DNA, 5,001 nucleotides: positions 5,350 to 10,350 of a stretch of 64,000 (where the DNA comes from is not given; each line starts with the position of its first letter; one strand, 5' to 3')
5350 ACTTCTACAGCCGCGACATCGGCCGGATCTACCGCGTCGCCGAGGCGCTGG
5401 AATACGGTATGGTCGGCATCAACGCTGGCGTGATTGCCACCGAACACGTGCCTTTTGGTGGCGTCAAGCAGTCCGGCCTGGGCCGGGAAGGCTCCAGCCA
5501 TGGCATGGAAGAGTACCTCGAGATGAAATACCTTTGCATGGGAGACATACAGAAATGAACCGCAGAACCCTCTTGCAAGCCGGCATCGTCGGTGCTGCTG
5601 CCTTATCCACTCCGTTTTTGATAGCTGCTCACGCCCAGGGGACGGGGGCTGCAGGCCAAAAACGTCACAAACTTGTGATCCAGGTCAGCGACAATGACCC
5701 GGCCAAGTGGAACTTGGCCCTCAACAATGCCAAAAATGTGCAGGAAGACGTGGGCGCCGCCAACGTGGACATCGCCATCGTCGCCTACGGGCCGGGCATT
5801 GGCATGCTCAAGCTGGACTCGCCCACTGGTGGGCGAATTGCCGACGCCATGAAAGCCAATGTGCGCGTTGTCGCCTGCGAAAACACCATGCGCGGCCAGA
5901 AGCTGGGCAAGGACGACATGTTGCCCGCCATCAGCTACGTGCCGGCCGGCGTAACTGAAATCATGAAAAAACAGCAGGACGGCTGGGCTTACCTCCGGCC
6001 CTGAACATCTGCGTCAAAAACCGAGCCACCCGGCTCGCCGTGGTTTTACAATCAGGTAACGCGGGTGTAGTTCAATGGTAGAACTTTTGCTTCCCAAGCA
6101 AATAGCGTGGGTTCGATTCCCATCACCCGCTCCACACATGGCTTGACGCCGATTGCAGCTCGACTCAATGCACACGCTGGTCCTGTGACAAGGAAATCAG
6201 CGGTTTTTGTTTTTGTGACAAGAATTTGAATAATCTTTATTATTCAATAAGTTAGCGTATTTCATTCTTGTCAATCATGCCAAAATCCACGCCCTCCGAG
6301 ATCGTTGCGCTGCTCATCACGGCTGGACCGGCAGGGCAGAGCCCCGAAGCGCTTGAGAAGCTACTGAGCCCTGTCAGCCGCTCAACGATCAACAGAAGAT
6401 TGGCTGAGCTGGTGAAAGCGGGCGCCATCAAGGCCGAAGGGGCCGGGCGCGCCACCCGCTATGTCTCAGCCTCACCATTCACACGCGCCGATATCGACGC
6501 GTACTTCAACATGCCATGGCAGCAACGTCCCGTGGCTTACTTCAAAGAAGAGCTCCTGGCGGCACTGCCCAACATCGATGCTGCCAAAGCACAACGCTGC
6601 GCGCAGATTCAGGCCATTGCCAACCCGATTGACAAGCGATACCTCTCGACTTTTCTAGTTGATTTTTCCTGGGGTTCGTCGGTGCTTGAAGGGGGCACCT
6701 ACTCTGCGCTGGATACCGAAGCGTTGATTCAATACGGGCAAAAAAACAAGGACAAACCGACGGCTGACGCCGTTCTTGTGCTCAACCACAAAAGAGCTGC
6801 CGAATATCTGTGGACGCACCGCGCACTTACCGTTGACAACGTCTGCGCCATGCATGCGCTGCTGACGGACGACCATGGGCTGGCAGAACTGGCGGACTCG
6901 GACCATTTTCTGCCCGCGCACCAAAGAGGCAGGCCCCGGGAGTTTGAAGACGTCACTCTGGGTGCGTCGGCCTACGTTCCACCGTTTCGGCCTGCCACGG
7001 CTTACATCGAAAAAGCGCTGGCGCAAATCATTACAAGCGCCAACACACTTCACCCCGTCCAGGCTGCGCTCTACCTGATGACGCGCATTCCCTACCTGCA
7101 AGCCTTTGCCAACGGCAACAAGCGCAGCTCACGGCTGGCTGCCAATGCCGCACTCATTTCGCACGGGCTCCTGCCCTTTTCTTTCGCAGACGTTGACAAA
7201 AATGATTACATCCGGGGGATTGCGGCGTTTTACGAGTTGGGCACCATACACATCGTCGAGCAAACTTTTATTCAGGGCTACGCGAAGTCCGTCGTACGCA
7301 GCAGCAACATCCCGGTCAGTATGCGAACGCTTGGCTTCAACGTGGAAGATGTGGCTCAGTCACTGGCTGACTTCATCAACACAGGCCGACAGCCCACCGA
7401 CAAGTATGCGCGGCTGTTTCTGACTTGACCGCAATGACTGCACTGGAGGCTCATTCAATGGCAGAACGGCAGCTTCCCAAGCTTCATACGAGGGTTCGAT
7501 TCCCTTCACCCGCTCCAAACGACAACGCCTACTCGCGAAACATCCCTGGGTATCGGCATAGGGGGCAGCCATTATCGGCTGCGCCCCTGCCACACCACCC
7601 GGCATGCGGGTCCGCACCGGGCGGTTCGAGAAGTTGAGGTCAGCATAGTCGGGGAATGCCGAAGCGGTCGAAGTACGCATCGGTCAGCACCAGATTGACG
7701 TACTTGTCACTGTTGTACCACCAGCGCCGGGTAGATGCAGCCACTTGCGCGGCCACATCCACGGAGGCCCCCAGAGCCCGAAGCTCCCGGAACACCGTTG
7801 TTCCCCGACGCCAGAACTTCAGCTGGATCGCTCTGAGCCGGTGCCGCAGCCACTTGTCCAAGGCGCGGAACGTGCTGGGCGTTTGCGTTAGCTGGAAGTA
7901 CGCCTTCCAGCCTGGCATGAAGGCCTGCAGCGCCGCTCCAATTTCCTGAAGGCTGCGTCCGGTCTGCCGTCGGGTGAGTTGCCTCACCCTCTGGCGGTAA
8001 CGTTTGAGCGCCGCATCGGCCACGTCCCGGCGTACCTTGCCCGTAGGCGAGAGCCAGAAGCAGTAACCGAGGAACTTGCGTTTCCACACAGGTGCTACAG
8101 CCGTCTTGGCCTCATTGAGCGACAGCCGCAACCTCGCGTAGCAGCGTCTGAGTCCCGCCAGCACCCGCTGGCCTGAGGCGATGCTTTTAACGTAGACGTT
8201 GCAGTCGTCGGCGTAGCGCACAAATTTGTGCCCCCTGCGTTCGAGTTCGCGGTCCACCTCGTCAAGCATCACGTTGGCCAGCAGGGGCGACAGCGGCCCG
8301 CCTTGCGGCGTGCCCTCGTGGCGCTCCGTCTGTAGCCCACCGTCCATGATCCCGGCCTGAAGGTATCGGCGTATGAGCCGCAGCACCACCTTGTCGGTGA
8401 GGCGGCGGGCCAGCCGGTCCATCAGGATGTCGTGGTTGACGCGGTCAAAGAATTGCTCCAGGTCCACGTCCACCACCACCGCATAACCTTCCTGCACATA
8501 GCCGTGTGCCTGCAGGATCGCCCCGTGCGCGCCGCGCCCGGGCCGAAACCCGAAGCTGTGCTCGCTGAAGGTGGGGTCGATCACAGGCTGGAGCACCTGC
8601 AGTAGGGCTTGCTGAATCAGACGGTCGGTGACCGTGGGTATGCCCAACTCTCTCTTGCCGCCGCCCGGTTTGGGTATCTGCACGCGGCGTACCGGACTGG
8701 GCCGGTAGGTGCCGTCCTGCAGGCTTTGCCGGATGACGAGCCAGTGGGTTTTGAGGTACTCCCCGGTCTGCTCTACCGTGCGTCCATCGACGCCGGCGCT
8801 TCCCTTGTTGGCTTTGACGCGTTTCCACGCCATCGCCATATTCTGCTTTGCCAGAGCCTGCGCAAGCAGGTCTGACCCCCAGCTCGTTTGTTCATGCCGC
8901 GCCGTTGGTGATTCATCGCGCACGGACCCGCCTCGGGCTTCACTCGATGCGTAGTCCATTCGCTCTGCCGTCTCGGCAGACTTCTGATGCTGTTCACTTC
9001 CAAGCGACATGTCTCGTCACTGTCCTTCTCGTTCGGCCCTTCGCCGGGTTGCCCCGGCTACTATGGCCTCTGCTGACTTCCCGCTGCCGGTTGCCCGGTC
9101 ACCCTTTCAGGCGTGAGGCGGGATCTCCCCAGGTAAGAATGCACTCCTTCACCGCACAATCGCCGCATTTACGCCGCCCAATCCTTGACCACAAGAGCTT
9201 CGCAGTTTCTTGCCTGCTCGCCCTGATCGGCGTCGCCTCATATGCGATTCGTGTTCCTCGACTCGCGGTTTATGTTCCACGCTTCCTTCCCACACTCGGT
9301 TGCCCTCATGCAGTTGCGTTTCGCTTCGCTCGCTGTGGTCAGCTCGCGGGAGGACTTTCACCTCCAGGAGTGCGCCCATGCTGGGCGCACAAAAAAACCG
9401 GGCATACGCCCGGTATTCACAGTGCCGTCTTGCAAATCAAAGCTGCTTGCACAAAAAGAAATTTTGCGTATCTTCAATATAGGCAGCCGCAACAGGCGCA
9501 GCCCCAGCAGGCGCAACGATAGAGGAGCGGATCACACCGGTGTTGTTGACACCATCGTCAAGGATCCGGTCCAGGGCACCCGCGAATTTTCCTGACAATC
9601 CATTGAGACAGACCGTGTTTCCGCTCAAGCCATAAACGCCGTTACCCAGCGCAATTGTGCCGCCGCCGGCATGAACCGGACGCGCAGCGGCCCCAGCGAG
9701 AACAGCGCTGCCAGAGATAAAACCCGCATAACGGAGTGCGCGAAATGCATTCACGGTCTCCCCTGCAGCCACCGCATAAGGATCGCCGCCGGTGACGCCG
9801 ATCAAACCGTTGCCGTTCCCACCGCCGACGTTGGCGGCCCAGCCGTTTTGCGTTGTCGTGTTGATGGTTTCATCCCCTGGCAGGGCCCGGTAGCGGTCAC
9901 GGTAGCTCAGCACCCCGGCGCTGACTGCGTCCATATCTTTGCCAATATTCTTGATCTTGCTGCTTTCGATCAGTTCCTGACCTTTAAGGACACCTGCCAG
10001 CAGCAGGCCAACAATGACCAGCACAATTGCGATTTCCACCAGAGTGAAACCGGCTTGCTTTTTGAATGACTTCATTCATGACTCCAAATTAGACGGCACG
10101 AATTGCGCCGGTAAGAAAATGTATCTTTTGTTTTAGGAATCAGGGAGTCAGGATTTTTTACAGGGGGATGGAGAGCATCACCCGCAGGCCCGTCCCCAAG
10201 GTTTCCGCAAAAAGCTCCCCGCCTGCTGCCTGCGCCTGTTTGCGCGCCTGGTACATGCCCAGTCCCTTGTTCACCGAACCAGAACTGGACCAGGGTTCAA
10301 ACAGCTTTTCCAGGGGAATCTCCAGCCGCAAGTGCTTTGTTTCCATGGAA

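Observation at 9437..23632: MSHA-like pilus operon carrying its own miniature PrsK/PrsR-like two-component pair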

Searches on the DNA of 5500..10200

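Call 53: search_rna_families(source=window, start=5500, end=10200, threshold=gathering)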
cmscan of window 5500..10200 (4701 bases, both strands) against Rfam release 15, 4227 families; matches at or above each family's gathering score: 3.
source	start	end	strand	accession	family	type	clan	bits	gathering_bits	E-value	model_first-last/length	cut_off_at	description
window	9137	9309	-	RF02001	group-II-D1D4-3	Intron;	CL00102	111.1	32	4.9e-23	1-170/170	no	Group II catalytic intron D1-D4-3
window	6061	6131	+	RF00005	tRNA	Gene; tRNA;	CL00001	73.3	29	2.8e-15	1-71/71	no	tRNA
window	9036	9119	-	RF01998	group-II-D1D4-1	Intron;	CL00102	52.5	35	1e-07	1-84/84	no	Group II catalytic intron D1-D4-1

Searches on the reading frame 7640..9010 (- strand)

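Call 5: search_protein_families(library=ncbifam, proteins=[window:7640-9010:-], max_evalue=0.01)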
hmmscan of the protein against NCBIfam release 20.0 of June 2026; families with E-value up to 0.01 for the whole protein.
window:7640-9010:- (456 aa): 7 families
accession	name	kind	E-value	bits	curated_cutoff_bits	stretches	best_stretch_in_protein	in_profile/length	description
TIGR04416.1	group_II_RT_mat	equivalog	1.2e-122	409.5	300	1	55-398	1-351/353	group II intron reverse transcriptase/maturase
NF038233.2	retron_St85_RT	exception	1.3e-15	57.5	235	1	107-305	25-216/289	retron St85 family RNA-directed DNA polymerase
NF041746.1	Drt2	equivalog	7.3e-13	48.4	390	1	229-344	219-342/416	antiviral reverse transcriptase Drt2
NF041747.1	Drt3a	equivalog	1.9e-12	47.3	200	1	178-345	112-295/412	antiviral reverse transcriptase Drt3a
NF041749.1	Drt4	equivalog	3.2e-11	42.9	450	1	231-306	192-267/489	antiviral reverse transcriptase Drt4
NF042941.1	Retron_TIR_antiphage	equivalog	1.6e-09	37.1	600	1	108-274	30-184/464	TIR domain-containing anti-phage reverse transcriptase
NF038237.1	retron_Ec67_fus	exception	1.5e-08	33.5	450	2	110-193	40-128/572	retron Ec67 family RNA-directed DNA polymerase/endonuclease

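Call 6: search_protein_families(library=pfam, proteins=[window:7640-9010:-], max_evalue=0.01)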
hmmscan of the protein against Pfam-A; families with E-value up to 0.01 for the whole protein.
window:7640-9010:- (456 aa): 2 families
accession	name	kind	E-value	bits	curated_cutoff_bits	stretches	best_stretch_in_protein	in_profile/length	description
PF00078.32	RVT_1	-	6.4e-41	140.8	29.6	1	112-316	1-203/205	Reverse transcriptase (RNA-dependent DNA polymerase)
PF08388.16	GIIM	-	5.2e-16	58.8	23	1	335-408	1-74/80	Group II intron, maturase-specific domain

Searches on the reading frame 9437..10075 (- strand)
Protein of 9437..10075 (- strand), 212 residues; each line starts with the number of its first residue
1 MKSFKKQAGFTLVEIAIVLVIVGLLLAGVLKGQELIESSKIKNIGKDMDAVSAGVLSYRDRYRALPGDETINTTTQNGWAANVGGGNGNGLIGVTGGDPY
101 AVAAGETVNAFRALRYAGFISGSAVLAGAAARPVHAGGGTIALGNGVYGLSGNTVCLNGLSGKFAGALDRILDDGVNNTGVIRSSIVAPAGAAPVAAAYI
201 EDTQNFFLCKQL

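Call 5: search_protein_families(library=ncbifam, proteins=[window:9437-10075:-], max_evalue=0.01)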
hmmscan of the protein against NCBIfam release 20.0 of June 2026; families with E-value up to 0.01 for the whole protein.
window:9437-10075:- (212 aa): 6 families
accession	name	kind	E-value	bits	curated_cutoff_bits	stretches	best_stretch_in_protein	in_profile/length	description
TIGR01710.1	typeII_sec_gspG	equivalog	2.9e-05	24.1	88.85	1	9-69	2-63/134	type II secretion system major pseudopilin GspG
TIGR01708.2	typeII_sec_gspH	equivalog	3e-05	24.1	80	1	7-31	1-25/169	type II secretion system minor pseudopilin GspH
TIGR02532.1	IV_pilin_GFxxxE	domain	4.3e-05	23.2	16.3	1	7-30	1-24/24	prepilin-type N-terminal cleavage/methylation domain-containing protein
NF041775.1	typeIV_PilA_Myxo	equivalog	0.0015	18.6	400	1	6-137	9-142/214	type IV pilin protein PilA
NF040999.1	pilin_ComGC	equivalog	0.0052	17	75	1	8-26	2-20/84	competence type IV pilus major pilin ComGC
NF007800.0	PRK10506.1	equivalog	0.008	16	158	0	3-30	4-31/163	prepilin peptidase-dependent protein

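Call 6: search_protein_families(library=pfam, proteins=[window:9437-10075:-], max_evalue=0.01)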
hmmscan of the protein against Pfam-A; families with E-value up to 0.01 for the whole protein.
window:9437-10075:- (212 aa): 1 family
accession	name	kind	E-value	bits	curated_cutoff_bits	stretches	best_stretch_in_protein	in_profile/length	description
PF07963.17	N_methyl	-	3.1e-07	30.1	21.2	1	5-30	2-27/27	Prokaryotic N-terminal methylation motif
